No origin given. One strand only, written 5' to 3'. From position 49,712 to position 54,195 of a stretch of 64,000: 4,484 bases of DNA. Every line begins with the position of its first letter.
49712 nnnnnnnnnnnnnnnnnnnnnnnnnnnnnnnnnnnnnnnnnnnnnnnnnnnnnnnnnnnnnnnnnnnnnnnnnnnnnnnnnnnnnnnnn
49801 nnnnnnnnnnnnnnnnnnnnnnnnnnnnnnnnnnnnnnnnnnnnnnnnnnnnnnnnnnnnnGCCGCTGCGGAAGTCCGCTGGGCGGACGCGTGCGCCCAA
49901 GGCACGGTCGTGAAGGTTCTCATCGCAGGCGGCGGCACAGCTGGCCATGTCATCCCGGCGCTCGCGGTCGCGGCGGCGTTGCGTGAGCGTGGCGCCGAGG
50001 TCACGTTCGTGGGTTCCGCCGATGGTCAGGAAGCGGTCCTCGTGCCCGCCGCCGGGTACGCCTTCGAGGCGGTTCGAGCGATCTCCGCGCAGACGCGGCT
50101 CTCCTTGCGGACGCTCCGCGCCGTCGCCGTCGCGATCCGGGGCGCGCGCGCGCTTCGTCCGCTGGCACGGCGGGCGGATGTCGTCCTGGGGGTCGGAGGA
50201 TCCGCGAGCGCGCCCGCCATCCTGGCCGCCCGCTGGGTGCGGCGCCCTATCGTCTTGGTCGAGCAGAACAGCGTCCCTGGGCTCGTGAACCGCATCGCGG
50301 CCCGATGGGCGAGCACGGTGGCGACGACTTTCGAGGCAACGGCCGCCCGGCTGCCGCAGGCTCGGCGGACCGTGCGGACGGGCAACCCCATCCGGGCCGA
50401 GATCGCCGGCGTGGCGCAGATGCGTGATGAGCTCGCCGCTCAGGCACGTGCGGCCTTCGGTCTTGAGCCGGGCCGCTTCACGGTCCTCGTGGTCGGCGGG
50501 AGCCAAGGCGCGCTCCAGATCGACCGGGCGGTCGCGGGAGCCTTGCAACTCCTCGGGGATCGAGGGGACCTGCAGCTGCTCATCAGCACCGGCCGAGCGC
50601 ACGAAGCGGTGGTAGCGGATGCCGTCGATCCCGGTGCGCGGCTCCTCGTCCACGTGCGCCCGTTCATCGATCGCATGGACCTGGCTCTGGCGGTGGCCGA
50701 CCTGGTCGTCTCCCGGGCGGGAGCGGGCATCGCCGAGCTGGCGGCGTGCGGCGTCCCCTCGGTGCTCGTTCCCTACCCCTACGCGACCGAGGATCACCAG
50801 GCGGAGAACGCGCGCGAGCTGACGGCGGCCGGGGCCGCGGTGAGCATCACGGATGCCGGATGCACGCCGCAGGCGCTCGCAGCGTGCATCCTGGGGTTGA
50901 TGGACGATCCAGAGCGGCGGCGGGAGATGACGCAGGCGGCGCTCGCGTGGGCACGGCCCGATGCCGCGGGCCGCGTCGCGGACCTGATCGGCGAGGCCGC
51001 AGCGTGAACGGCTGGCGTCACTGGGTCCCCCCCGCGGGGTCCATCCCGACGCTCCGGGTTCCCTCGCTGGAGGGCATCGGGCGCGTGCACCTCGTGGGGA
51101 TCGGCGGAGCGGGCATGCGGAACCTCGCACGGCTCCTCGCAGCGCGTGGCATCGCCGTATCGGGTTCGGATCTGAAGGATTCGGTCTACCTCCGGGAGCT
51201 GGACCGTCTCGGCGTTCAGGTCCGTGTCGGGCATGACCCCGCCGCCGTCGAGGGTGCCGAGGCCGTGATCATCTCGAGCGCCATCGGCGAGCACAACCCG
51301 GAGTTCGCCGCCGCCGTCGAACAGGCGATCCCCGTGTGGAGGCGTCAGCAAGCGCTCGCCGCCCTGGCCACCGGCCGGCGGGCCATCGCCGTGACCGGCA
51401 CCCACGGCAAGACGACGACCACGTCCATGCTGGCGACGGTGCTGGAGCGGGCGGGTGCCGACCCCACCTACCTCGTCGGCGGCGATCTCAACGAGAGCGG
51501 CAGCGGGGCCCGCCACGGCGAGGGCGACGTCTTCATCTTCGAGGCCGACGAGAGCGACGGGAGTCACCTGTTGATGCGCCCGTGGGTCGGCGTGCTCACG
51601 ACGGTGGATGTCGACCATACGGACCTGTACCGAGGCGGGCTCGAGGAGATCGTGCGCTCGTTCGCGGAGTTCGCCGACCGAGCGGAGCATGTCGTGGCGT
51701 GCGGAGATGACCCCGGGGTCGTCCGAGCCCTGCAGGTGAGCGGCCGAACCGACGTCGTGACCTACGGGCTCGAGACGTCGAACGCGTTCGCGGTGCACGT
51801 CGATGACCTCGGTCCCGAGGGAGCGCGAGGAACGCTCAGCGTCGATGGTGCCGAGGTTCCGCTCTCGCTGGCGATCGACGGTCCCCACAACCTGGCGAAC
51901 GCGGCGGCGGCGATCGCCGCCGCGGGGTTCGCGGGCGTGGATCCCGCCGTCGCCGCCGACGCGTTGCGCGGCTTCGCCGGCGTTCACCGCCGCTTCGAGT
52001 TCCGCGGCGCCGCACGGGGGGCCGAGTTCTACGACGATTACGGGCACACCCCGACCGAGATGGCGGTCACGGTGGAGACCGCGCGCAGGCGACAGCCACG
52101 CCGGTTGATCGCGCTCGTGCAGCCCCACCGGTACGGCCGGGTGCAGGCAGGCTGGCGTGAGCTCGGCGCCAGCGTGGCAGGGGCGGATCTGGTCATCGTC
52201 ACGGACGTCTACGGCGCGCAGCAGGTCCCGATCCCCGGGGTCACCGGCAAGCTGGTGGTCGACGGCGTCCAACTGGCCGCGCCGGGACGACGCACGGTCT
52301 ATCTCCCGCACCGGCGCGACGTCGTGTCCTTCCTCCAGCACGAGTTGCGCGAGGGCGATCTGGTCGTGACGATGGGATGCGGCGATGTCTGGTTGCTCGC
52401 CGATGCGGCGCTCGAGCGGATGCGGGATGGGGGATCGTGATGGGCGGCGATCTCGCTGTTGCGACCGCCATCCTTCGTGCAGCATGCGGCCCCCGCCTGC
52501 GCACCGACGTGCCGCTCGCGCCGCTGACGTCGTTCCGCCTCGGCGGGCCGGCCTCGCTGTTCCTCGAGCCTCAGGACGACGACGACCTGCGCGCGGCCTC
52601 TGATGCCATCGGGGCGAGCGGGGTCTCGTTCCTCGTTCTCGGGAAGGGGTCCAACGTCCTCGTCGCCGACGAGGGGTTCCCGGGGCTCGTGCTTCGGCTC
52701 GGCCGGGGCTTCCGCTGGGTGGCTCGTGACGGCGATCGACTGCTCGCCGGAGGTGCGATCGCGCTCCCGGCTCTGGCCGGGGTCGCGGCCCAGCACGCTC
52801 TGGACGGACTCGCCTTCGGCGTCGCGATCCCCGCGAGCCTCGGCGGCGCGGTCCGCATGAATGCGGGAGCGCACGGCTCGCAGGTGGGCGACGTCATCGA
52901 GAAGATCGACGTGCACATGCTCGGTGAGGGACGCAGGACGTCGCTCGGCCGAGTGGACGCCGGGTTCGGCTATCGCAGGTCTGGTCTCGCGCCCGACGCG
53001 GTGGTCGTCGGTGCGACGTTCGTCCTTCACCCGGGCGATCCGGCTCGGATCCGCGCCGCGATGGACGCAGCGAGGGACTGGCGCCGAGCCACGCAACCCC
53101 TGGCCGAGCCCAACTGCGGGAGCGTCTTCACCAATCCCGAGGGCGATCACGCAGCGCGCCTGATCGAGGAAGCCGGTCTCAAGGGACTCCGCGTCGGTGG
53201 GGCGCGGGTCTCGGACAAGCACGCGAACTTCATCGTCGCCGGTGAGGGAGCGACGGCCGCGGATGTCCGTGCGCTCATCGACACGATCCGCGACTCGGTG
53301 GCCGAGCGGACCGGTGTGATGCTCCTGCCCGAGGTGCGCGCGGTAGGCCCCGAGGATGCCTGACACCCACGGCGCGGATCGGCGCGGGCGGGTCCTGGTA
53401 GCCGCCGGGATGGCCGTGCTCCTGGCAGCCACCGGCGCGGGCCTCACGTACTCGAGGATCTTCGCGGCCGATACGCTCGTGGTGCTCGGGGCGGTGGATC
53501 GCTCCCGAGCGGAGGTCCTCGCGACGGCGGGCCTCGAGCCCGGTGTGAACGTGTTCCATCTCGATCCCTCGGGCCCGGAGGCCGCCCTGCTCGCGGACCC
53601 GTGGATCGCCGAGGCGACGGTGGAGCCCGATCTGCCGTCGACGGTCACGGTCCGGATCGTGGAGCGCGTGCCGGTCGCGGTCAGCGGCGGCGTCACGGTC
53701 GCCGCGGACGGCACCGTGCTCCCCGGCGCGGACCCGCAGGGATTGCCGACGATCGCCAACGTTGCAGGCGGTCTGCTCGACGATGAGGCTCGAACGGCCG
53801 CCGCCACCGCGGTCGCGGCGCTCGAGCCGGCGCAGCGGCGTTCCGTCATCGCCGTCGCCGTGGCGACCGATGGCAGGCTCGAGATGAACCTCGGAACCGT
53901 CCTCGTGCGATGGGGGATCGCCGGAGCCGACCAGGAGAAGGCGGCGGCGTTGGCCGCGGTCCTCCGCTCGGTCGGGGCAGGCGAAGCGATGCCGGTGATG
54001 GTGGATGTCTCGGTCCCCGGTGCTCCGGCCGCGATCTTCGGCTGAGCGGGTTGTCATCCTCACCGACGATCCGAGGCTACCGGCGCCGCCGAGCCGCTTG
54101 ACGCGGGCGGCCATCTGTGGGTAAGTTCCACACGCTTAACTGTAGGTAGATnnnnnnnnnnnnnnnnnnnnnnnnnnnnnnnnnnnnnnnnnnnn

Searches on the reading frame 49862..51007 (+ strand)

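Call 11: search_protein_families(library=pfam, proteins=[window:49862-51007:+])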
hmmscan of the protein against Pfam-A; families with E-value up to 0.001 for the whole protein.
window:49862-51007:+ (381 aa): 4 families
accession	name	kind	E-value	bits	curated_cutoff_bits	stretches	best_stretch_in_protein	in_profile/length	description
PF04101.22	Glyco_tran_28_C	-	6.5e-35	121.1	22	1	207-369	1-163/166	Glycosyltransferase family 28 C-terminal domain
PF03033.26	Glyco_transf_28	-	9.6e-29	100.7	26.2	1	19-154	1-138/139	Glycosyltransferase family 28 N-terminal domain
PF13439.12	Glyco_transf_4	-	0.00018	22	28.5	1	34-171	9-138/170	Glycosyltransferase Family 4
PF06722.18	EryCIII-like_C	-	0.00073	20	31.7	1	272-358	41-124/145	Erythromycin biosynthesis protein CIII-like, C-terminal domain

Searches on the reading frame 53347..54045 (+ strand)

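Call 11: search_protein_families(library=pfam, proteins=[window:53347-54045:+])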
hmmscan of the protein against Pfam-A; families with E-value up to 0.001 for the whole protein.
window:53347-54045:+ (232 aa): 1 family
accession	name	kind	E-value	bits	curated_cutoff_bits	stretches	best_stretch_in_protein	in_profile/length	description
PF08478.15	POTRA_1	-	4.1e-12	46.7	23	1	42-107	4-69/69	POTRA domain, FtsQ-type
